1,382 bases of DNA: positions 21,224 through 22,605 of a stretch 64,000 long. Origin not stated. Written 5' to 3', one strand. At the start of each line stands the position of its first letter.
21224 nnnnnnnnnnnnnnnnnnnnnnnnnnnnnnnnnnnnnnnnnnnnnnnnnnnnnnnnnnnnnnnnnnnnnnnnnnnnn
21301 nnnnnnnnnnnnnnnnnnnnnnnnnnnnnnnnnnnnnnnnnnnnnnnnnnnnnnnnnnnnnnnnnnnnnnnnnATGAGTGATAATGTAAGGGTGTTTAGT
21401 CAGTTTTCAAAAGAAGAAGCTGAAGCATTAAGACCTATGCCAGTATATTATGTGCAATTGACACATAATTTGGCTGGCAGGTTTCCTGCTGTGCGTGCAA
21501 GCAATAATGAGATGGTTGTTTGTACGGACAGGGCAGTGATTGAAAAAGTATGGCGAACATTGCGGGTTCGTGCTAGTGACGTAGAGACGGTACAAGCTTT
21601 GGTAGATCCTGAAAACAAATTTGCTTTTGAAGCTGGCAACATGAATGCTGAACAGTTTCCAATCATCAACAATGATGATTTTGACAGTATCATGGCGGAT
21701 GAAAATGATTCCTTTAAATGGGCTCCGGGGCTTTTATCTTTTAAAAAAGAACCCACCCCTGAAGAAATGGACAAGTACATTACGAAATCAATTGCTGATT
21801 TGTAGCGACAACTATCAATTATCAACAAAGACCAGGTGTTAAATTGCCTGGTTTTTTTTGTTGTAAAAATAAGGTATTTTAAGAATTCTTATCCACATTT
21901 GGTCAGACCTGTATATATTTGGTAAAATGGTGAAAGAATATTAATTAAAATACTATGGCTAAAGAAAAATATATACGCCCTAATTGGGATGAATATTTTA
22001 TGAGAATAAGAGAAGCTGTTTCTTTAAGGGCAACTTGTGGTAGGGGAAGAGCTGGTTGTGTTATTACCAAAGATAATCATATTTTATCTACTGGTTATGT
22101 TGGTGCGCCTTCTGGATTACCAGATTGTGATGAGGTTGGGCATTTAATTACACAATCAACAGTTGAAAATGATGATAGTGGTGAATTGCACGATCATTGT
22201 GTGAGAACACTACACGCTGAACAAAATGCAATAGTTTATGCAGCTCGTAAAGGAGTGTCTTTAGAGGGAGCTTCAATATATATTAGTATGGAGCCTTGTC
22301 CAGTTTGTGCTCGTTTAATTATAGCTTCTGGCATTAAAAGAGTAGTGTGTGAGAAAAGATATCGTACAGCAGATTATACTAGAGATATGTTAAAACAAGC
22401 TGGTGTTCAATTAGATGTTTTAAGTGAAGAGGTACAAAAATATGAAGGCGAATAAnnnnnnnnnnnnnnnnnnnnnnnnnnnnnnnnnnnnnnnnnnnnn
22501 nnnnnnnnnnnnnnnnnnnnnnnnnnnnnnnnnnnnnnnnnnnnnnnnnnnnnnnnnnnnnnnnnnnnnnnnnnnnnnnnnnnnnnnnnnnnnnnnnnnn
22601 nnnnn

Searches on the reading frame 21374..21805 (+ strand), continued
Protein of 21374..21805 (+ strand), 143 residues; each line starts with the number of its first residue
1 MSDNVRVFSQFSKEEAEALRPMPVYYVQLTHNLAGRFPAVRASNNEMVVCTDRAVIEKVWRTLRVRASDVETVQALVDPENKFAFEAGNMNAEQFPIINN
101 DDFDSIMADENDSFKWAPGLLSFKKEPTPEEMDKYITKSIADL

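Call 47: find_encoding_contigs(protein=P0005, flank=5000, max_places=3)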
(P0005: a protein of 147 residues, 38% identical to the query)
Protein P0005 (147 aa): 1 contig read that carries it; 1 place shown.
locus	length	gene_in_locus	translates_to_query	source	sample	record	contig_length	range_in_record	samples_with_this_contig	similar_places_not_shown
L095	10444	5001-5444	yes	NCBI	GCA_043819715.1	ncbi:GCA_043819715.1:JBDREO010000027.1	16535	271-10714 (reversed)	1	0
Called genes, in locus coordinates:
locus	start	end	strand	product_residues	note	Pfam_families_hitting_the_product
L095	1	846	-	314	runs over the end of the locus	PF14238:DUF4340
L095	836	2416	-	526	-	PF23357:DUF7088, PF09822:ABC_transp_aux, PF23355:IFT52_GIFT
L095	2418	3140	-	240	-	PF12730:ABC2_membrane_4 (weak), PF13346:ABC2_membrane_5, PF12698:ABC2_membrane_3, PF12679:ABC2_membrane_2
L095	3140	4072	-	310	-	PF00005:ABC_tran, PF13304:AAA_21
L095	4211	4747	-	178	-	-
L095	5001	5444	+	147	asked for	-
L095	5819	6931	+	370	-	PF13439:Glyco_transf_4, PF00534:Glycos_transf_1, PF13692:Glyco_trans_1_4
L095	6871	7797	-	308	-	PF01757:Acyl_transf_3, PF07786:HGSNAT_cat (weak)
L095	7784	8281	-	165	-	-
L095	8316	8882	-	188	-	PF01300:Sua5_yciO_yrdC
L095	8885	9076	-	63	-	PF20095:DUF6485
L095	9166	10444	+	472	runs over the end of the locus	PF03572:Peptidase_S41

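Call 51: search_dna_similar(query=window:21374-21805:+, collection=phages, mode=protein, max_evalue=0.01)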
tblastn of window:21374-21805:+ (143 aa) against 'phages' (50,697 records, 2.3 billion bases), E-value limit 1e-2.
No match.

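Call 52: search_dna_similar(query=window:21374-21805:+, collection=plasmids, mode=protein, max_evalue=0.01)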
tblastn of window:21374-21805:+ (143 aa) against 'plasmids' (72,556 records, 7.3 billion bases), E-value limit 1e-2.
No match.

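Call 76: search_protein_families(library=ncbifam, proteins=[window:21374-21805:+, P0143, P0004, P0013], max_evalue=1)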
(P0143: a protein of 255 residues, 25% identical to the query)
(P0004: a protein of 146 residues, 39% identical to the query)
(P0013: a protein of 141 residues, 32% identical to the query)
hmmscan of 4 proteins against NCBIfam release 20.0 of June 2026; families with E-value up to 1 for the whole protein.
window:21374-21805:+ (143 aa): 0 families

P0143 (255 aa): 0 families

P0004 (146 aa): 1 family
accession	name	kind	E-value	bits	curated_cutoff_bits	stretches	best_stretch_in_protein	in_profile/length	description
NF005121.0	PRK06555.1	equivalog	0.05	12.3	395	1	70-139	310-373/404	pyrophosphate--fructose-6-phosphate 1-phosphotransferase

P0013 (141 aa): 1 family
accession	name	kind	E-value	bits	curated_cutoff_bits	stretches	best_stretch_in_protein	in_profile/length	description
NF040560.1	CAS_Csx15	equivalog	0.025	14.8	35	1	16-44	68-96/125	CRISPR-associated protein Csx15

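Call 80: find_encoding_contigs(protein=P0009, flank=5000, max_places=3)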
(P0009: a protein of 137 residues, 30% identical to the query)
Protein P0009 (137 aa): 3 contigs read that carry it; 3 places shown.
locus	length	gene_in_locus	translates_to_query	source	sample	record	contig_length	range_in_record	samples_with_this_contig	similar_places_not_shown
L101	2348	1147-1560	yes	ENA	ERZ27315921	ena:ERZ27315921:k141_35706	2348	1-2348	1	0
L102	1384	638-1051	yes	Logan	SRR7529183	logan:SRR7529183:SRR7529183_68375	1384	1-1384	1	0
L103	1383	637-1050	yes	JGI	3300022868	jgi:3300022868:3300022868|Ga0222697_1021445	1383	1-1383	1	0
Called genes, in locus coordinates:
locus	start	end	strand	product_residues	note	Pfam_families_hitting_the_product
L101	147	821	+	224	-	PF00687:Ribosomal_L1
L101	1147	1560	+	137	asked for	-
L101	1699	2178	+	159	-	PF00383:dCMP_cyt_deam_1, PF14437:MafB19-deam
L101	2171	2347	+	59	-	?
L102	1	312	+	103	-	?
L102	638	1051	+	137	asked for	-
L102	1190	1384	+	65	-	?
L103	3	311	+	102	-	?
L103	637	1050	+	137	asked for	-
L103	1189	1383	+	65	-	?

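Call 81: predict_structure(alignment_id=A5)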
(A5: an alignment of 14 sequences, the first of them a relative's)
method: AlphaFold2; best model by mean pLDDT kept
length: 255 residues; sequences in the alignment: 14
mean_pLDDT: 86.0   pTM: 0.71
mean pLDDT of the five models: 86.0, 83.9, 83.3, 83.1, 79.0
residues with pLDDT >= 90: 142; 70-90: 79; 50-70: 26; < 50: 8
segments of 3 or more residues with pLDDT < 50: 1-3, 235-238
pLDDT, mean of each block of 10 residues (from residue 1): 60 77 86 92 91 68 90 83 91 87 91 92 91 94 80 92 96 89 96 95 93 96 93 59 73 69
secondary structure, 60 per line:
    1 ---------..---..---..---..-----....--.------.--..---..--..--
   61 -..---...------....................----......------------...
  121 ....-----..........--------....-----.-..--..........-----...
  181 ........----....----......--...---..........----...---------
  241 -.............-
elements in order: H32-35 E67-69 E76-78 H79-95 H100-105 H118-124 E130-139 E148-151 H163-172 E178-188 E193-196 H201-206 E209-211 H215-224 E229-231 H242-254

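Call 86: fold_search(model_id=the predicted structure, library=pdb)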
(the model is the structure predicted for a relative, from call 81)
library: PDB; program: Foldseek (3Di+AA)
matches with E <= 10: 391; with E <= 0.001: 0
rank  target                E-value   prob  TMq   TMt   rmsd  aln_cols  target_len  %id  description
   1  6o9z_L                2.5e-01  0.08  0.11  0.15   9.9       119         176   13  Electron cryo-microscopy of the eukaryotic translation initiation factor 2B bound to eukaryotic translation initiation (released 2019-05-15)
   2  9tvu_a                3.0e-01  0.04  0.11  0.11  17.6       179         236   11  Structure of the Chlamydomonas reinhardtii chlororibosome (released 2026-02-18)
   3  6jly_L                3.2e-01  0.07  0.12  0.16   9.4       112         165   13  eIF2a - eIF2B complex (released 2019-05-01)
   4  6jly_M                3.4e-01  0.09  0.12  0.16   9.6       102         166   13  eIF2a - eIF2B complex (released 2019-05-01)
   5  9nb9_A                3.4e-01  0.06  0.12  0.14   9.6       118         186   13  Viral protein DP71L in complex with phosphorylated eIF2alpha (NTD) and protein phosphatase 1A (D64A), stabilized by G- (released 2025-07-09)
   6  5wde                  4.6e-01  0.08  0.15  0.13  12.0       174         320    8  Crystal structure of the KIFC3 motor domain in complex with ADP (released 2017-08-09)
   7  2a1a_A                5.6e-01  0.07  0.12  0.16   9.0       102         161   10  PKR kinase domain-eIF2alpha Complex (released 2005-09-27)
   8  9hvd_K                5.6e-01  0.06  0.12  0.15  10.1       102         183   14  Native human P-eIF2-eIF2B complex (released 2025-11-19)
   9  2ouj                  5.9e-01  0.06  0.12  0.14  14.2       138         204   10  The crystal structure of the Thrombospondin-1 N-terminal domain in complex with fractionated Heparin DP8 (released 2008-01-08)
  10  6ocf_A                6.3e-01  0.04  0.13  0.13  14.7       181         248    9  The crystal structure of VASH1-SVBP complex (released 2019-06-26)
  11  7ubn_N                7.1e-01  0.06  0.12  0.10  10.3       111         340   12  Transcription antitermination complex: NusA-containing "engaged" Qlambda-loading complex (released 2022-09-28)
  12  3k5e_B                7.1e-01  0.03  0.12  0.10  12.5       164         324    8  The structure of human kinesin-like motor protein Kif11/KSP/Eg5 in complex with ADP and enastrol. (released 2009-10-20)
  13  7fde_P                8.5e-01  0.02  0.06  0.08  14.0        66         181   18  CryoEM Structures of Reconstituted V-ATPase, Oxr1 bound V1 (released 2021-12-29)
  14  9l7m_K                9.6e-01  0.03  0.12  0.11  13.6       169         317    6  Nucleotide-free kinesin-1 motor domain bound to the microtubule (released 2025-04-23)
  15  2ouh_A                1.0e+00  0.04  0.12  0.14  16.5       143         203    7  Crystal structure of the Thrombospondin-1 N-terminal domain in complex with fractionated Heparin DP10 (released 2008-01-08)
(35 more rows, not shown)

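Call 93: find_encoding_contigs(protein=P0013, flank=3000, max_places=2)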
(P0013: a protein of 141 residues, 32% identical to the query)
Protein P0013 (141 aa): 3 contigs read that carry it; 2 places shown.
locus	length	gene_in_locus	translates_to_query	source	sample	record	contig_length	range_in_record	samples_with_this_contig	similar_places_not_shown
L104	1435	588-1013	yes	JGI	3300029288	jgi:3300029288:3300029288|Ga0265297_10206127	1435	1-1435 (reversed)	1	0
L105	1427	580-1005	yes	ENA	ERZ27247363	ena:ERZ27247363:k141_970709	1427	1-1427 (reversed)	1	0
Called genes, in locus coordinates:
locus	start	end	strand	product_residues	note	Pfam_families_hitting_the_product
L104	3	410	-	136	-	?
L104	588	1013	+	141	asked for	-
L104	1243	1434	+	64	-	?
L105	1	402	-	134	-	?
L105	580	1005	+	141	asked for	-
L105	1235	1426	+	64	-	?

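Call 94: find_encoding_contigs(protein=P0015, flank=3000, max_places=2)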
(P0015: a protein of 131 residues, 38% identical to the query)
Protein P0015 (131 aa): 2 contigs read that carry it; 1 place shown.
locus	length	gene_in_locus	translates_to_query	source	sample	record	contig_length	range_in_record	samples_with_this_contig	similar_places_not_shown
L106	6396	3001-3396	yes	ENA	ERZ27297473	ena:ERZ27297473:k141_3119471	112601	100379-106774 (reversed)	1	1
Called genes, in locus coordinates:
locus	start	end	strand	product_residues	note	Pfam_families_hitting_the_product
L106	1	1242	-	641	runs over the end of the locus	PF08206:OB_RNB, PF17876:CSD2 (weak), PF17849:OB_Dis3 (weak), PF00773:RNB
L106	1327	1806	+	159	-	PF00886:Ribosomal_S16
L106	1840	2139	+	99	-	PF13083:KH_KhpA-B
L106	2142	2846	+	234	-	PF01746:tRNA_m1G_MT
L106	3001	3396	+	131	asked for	-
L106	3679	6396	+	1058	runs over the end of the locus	PF04563:RNA_pol_Rpb2_1 (faint), PF04561:RNA_pol_Rpb2_2, PF04565:RNA_pol_Rpb2_3, PF10385:RNA_pol_Rpb2_45, PF00562:RNA_pol_Rpb2_6, PF04560:RNA_pol_Rpb2_7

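Call 95: find_encoding_contigs(protein=P0011, flank=3000, max_places=2)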
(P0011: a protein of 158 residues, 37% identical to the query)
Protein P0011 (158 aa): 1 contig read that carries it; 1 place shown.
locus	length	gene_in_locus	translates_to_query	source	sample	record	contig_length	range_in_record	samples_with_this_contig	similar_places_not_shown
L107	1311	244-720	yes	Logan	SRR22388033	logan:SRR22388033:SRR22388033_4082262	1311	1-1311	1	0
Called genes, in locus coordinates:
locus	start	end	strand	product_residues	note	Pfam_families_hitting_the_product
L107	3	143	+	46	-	?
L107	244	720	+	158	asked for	-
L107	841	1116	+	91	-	-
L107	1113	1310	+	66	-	?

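Call 99: search_protein_families(library=pfam, proteins=[L101:1699-2178:+], max_evalue=0.01)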
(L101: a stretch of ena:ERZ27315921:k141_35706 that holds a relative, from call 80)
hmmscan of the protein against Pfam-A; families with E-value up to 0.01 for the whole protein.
L101:1699-2178:+ (159 aa): 4 families
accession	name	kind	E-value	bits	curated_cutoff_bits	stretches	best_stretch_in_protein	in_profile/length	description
PF00383.29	dCMP_cyt_deam_1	-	4e-22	78.5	25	1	8-120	2-101/102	Cytidine and deoxycytidylate deaminase zinc-binding region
PF14437.12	MafB19-deam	-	8.1e-15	55.4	27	1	9-122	3-102/142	MafB19-like deaminase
PF08210.17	APOBEC_N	-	0.0004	20.9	25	1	59-111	31-87/170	APOBEC-like N-terminal domain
PF14439.12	Bd3614-deam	-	0.01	16.3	38.5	0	75-121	34-90/113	Bd3614-like deaminase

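Call 100: list_cluster_members(proteins=[P0144, P0005, P0004, P0009, P0013, P0015, P0007, P0008, P0010, P0012])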
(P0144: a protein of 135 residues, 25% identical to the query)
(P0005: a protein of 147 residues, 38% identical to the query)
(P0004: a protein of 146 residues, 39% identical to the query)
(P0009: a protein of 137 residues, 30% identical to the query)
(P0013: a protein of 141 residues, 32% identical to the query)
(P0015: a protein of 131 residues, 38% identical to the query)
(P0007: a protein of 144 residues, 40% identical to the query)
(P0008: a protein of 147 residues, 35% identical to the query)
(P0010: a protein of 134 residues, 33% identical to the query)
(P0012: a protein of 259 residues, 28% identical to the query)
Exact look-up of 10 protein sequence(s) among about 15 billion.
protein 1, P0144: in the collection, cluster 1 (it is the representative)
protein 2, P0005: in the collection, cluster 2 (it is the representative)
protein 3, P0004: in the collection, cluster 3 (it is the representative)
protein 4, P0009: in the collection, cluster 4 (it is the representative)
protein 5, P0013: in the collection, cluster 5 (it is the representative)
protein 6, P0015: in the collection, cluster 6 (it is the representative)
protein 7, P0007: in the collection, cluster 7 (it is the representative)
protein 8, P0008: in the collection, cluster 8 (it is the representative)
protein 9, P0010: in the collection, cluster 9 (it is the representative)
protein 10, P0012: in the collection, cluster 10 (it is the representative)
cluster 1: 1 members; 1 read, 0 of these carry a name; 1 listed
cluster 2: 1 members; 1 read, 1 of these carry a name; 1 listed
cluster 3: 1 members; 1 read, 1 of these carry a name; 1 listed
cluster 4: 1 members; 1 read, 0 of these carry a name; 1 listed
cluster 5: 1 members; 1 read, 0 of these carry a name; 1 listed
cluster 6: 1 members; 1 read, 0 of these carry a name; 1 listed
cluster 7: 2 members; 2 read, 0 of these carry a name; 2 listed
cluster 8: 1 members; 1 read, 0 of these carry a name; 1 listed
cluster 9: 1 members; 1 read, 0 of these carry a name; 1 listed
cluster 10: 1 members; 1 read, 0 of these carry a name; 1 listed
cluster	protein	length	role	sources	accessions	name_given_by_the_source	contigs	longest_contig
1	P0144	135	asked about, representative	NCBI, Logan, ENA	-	-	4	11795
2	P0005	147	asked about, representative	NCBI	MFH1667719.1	MAG: hypothetical protein ABH884_01685 [Candidatus Komeilibacteria bacterium]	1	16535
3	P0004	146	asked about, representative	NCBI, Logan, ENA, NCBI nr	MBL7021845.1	hypothetical protein ISR92_00755 [Patescibacteria group bacterium] | hypothetical protein [Patescibacteria group bacterium]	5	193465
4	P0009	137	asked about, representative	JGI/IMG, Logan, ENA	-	-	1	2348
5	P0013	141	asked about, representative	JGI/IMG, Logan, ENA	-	-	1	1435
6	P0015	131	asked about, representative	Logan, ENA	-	-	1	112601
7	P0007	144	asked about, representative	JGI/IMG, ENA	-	-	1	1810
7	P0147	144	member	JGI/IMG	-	-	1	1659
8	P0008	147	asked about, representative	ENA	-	-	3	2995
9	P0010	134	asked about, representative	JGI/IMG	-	-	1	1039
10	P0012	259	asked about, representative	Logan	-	-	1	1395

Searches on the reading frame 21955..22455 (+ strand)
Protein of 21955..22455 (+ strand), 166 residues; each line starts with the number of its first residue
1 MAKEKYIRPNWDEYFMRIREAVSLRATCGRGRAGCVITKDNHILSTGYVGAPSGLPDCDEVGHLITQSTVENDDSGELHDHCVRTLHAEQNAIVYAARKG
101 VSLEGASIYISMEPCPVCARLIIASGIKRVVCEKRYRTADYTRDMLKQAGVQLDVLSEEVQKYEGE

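Call 7: search_protein_families(library=pfam, proteins=[window:21955-22455:+], max_evalue=1)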
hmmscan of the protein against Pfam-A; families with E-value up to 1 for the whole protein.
window:21955-22455:+ (166 aa): 5 families
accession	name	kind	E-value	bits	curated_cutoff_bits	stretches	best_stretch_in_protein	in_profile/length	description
PF00383.29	dCMP_cyt_deam_1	-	2.8e-24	85.4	25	1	10-132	2-100/102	Cytidine and deoxycytidylate deaminase zinc-binding region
PF14437.12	MafB19-deam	-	1.3e-17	64.4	27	1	10-141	2-108/142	MafB19-like deaminase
PF14439.12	Bd3614-deam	-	0.00016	22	38.5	1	84-138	33-90/113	Bd3614-like deaminase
PF08210.17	APOBEC_N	-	0.0015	19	25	1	68-124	29-87/170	APOBEC-like N-terminal domain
PF18750.7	SNAD4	-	0.11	13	27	1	83-123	29-72/130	Secreted Novel AID/APOBEC-like Deaminase 4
